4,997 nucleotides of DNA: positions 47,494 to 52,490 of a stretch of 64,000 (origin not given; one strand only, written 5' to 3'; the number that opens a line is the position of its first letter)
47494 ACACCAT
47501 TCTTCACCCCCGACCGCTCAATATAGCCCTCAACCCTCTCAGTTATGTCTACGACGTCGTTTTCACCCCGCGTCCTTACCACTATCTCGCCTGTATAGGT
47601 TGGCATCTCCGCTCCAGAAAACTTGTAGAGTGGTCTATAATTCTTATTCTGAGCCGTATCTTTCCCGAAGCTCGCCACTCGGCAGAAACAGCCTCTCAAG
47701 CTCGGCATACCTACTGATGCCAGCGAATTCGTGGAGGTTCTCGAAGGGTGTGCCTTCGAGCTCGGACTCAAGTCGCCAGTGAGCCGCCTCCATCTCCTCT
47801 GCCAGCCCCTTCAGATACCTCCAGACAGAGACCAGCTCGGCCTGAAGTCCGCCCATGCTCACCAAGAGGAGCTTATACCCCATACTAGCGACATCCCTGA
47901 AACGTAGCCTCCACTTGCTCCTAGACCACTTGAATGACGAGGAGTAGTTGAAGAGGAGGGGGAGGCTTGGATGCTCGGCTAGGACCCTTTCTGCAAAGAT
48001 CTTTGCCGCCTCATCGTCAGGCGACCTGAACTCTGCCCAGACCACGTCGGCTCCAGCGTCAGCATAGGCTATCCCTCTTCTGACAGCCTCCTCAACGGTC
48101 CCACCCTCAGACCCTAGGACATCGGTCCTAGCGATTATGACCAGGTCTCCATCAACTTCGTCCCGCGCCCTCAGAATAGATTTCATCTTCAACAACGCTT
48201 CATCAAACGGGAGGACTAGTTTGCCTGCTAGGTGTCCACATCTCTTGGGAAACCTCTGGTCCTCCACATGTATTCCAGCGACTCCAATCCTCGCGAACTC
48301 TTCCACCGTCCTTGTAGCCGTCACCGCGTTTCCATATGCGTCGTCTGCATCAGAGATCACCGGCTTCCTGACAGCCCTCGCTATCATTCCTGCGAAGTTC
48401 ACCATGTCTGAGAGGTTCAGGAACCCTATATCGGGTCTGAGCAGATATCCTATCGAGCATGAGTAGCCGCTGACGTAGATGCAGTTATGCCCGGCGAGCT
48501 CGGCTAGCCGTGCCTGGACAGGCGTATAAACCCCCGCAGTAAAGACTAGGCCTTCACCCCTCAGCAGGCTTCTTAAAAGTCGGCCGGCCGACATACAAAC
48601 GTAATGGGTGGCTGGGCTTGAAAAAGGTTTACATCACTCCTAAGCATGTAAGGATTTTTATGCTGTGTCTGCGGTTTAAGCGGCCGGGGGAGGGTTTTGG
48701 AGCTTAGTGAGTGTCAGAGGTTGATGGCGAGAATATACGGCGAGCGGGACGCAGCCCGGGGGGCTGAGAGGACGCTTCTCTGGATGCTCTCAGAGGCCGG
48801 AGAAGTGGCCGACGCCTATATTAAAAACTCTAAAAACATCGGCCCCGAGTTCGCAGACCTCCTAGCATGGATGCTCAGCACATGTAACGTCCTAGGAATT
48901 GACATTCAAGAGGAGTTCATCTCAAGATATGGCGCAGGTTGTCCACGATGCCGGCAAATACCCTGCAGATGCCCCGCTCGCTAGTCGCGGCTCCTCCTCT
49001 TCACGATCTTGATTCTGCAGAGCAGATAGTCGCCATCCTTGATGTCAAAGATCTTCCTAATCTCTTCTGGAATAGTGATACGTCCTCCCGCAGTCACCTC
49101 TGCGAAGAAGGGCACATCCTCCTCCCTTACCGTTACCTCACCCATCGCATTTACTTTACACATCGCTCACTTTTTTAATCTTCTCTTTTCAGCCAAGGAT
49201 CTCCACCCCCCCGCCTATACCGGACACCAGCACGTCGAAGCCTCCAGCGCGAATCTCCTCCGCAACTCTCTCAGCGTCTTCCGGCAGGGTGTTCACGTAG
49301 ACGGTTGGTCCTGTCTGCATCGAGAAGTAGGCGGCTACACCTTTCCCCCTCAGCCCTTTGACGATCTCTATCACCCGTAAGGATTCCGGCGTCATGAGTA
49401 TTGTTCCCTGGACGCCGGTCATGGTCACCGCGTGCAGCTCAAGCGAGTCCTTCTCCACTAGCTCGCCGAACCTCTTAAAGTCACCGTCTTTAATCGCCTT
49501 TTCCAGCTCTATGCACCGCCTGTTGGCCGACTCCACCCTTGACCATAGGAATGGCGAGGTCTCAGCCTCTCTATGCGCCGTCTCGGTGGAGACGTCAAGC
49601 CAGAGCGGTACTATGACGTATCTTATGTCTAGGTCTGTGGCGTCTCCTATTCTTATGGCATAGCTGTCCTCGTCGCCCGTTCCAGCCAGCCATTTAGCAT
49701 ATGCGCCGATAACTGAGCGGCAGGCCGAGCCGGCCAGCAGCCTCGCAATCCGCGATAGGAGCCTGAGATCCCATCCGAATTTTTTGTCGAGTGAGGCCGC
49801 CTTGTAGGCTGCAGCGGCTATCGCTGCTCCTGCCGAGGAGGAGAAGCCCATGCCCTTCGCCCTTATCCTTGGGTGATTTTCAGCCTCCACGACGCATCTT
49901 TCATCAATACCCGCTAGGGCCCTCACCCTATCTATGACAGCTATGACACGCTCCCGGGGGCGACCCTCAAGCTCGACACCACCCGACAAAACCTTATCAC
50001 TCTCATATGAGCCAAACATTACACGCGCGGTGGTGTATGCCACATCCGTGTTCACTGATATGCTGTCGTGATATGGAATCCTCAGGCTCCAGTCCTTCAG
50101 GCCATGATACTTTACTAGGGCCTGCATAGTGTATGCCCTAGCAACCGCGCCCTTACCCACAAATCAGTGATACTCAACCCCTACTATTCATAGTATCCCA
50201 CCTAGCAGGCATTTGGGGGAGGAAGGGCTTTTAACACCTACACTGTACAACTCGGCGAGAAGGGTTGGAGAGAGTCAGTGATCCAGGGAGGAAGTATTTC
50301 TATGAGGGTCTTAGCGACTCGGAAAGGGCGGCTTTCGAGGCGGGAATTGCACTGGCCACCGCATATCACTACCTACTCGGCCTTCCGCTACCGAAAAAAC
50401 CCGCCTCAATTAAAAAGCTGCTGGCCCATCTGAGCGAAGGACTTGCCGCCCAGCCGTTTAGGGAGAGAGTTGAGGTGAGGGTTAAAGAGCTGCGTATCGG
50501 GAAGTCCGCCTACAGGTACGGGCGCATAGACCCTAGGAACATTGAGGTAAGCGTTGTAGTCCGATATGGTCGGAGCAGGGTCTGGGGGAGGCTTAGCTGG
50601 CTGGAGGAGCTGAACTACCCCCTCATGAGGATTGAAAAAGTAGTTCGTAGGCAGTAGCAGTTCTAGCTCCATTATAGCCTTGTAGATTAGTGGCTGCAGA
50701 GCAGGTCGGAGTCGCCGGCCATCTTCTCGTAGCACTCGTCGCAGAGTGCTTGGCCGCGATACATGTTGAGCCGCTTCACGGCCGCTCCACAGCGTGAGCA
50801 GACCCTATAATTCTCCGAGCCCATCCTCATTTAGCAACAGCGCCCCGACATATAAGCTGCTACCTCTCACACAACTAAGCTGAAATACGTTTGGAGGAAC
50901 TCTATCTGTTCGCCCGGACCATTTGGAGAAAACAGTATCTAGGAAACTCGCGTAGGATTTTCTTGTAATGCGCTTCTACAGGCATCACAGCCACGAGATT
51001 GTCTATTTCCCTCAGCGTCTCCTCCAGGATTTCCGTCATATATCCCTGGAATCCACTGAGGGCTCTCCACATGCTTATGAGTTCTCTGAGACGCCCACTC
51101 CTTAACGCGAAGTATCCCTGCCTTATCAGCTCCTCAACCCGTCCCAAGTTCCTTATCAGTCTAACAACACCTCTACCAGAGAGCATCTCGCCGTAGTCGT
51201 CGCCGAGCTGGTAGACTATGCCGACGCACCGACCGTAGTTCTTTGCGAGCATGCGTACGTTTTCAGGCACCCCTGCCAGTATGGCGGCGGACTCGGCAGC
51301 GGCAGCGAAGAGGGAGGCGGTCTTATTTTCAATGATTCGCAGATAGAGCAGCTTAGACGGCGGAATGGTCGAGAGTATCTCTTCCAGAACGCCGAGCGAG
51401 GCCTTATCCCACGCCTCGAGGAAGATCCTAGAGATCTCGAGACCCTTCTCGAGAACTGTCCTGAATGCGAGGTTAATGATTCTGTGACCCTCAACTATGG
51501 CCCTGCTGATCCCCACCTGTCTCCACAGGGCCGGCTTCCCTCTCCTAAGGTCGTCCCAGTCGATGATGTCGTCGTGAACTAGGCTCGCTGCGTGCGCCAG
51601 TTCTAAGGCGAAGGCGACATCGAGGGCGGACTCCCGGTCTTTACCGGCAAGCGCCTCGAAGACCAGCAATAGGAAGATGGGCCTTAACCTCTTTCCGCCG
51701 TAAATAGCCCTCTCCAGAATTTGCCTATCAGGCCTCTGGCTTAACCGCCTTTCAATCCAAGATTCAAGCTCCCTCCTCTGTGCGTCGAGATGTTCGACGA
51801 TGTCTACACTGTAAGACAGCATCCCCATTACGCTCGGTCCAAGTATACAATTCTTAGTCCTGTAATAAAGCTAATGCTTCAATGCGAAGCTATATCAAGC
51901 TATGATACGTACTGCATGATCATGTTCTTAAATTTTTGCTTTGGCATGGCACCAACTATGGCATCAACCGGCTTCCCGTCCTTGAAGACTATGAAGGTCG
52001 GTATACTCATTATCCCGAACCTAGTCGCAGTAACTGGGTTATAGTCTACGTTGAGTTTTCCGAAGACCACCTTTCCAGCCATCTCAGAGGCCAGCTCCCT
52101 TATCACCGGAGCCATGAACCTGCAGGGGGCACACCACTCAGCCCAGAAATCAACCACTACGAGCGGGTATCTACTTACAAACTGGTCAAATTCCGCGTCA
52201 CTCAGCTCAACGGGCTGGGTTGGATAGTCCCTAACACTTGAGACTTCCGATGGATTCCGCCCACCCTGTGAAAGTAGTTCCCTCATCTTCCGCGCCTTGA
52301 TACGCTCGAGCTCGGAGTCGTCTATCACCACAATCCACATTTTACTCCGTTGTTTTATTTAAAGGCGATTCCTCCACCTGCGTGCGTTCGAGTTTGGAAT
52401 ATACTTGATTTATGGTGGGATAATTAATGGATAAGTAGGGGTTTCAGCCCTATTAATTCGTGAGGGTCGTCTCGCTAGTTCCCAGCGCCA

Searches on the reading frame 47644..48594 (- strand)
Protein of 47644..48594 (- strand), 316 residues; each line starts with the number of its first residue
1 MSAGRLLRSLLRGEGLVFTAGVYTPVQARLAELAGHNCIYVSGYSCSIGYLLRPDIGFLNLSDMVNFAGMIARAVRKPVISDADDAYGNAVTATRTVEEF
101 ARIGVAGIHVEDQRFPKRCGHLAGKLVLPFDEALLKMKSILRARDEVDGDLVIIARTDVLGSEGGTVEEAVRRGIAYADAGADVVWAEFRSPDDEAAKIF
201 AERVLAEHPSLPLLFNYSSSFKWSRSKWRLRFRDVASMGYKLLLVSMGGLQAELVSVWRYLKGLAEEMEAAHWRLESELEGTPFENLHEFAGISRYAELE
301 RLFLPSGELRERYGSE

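Call 50: search_protein_families(library=pfam, proteins=[window:47644-48594:-], max_evalue=0.001)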
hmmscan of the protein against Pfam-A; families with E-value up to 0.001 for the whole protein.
window:47644-48594:- (316 aa): 2 families
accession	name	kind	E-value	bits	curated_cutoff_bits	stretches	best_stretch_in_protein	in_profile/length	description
PF13714.12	PEP_mutase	-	1.9e-33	116.5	31.5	1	7-202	1-191/240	Phosphoenolpyruvate phosphomutase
PF00463.27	ICL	-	5.2e-29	101.6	26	2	77-159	150-233/526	Isocitrate lyase family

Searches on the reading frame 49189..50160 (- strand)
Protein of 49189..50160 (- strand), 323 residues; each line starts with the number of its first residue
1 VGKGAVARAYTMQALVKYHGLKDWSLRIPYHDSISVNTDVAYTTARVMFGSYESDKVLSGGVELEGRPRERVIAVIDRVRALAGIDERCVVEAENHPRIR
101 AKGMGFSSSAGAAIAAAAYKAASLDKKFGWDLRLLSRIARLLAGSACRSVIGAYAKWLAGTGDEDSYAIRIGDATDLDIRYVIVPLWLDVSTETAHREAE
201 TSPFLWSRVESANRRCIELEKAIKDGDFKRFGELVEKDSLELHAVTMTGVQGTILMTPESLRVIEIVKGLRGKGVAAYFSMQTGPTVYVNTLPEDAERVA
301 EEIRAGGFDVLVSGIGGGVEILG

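Call 50: search_protein_families(library=pfam, proteins=[window:49189-50160:-], max_evalue=0.001)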
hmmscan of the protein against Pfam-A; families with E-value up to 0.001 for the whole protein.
window:49189-50160:- (323 aa): 4 families
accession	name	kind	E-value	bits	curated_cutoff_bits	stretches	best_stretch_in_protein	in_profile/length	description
PF22700.2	MVD-like_N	-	3.2e-37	128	27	1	9-168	1-157/157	Diphosphomevalonate decarboxylase-like N-terminal domain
PF18376.6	MDD_C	-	4.2e-13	50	23.2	1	191-303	15-130/186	Mevalonate 5-diphosphate decarboxylase C-terminal domain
PF21433.2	M3K_C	-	2.8e-06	28.2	27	1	195-296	6-104/105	Mevalonate-3-kinase, C-terminal domain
PF08544.19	GHMP_kinases_C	-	0.0003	21.5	21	0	220-305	2-81/85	GHMP kinases C terminal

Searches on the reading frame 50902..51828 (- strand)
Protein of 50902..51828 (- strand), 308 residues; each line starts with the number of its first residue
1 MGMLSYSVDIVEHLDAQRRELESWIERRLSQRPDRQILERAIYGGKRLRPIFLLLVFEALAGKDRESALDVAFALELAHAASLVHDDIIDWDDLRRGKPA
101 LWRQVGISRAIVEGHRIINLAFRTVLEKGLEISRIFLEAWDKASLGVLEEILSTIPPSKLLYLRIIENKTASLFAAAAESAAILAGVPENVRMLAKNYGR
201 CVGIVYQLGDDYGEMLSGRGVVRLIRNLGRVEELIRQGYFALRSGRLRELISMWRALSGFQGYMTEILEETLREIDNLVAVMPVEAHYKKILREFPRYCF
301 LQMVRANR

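Call 51: search_protein_families(library=pfam, proteins=[window:50902-51828:-], max_evalue=0.001)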
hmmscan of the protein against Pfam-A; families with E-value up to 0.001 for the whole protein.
window:50902-51828:- (308 aa): 1 family
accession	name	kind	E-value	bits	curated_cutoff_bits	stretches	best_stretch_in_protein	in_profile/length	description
PF00348.22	polyprenyl_synt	-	1.6e-39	136.1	27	1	37-215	7-191/251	Polyprenyl synthetase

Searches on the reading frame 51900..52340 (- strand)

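Call 51: search_protein_families(library=pfam, proteins=[window:51900-52340:-], max_evalue=0.001)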
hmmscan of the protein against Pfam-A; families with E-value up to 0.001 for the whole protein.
window:51900-52340:- (146 aa): 4 families
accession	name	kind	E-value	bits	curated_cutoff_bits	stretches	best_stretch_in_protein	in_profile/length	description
PF00085.26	Thioredoxin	-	2.2e-29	102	23.5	1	44-141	3-101/103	Thioredoxin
PF13098.12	Thioredoxin_2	-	2.7e-08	34.5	27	1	61-140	8-103/104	Thioredoxin-like domain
PF13905.12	Thioredoxin_8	-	2.7e-06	28.1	27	0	60-93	3-38/94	Thioredoxin-like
PF04756.19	OST3_OST6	-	1.6e-05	24.9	27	1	40-121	10-104/294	OST3 / OST6 family, transporter family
